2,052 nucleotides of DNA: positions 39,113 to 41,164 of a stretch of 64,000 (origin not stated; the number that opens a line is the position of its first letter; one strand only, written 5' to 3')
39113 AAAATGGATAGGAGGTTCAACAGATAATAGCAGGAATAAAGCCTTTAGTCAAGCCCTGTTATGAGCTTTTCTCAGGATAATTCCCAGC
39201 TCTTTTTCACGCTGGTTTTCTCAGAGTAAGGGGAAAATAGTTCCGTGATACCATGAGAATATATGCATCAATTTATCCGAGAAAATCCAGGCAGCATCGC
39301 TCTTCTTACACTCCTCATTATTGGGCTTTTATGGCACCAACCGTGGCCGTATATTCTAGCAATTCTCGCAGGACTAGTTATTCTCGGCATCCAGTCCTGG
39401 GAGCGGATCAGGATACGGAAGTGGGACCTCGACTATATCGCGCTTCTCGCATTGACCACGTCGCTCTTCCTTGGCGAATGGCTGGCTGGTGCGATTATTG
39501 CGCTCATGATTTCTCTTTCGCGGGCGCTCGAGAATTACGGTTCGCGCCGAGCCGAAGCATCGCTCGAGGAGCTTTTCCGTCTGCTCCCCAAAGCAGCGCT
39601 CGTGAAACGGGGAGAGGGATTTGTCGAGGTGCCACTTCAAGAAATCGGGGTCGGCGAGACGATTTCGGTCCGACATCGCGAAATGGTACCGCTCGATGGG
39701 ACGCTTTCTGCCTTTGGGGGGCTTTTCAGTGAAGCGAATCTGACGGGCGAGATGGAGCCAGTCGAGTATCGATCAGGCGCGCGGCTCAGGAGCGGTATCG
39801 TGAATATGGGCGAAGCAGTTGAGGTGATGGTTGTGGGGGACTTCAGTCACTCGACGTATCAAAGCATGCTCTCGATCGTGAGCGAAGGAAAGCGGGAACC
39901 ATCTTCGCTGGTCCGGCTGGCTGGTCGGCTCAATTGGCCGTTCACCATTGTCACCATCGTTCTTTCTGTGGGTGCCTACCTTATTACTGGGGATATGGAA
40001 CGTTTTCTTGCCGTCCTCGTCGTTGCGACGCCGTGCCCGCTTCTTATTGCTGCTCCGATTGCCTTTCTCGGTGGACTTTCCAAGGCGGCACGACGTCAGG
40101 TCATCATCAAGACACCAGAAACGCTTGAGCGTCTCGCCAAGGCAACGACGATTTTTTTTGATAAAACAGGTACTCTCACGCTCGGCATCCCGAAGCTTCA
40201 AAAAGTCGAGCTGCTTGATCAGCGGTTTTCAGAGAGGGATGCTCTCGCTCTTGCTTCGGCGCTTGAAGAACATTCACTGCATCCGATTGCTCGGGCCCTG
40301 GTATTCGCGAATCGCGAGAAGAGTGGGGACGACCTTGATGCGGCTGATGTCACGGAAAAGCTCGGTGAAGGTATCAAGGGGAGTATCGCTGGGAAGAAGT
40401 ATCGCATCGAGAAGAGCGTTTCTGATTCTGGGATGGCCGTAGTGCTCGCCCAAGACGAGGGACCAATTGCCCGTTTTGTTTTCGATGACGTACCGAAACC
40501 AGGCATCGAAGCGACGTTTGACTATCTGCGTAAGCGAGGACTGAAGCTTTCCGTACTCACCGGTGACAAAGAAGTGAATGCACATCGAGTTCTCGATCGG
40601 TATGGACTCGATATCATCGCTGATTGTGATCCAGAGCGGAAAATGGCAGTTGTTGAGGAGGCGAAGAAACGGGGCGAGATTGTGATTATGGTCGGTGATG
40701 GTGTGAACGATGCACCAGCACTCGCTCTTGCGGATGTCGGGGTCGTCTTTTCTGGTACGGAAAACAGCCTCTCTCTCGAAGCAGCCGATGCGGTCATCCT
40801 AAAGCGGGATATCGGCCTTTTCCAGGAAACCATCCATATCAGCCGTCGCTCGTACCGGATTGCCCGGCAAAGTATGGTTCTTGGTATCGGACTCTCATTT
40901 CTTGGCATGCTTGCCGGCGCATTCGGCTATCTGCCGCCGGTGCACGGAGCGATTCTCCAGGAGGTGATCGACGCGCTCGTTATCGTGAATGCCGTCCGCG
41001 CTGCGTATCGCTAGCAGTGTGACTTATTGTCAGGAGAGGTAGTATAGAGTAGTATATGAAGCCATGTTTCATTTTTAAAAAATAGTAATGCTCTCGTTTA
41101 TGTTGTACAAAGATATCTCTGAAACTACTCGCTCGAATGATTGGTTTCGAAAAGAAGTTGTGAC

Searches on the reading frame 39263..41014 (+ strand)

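Call 52: search_protein_families(library=pfam, proteins=[window:39263-41014:+], max_evalue=0.00001)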
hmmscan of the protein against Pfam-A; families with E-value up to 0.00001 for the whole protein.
window:39263-41014:+ (583 aa): 2 families
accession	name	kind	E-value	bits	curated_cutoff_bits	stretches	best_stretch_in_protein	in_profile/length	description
PF00122.25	E1-E2_ATPase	-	6.6e-32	110.9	28.1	1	107-278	2-181/181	E1-E2 ATPase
PF00702.32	Hydrolase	-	8e-27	95.3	26.4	1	296-491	3-191/191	haloacid dehalogenase-like hydrolase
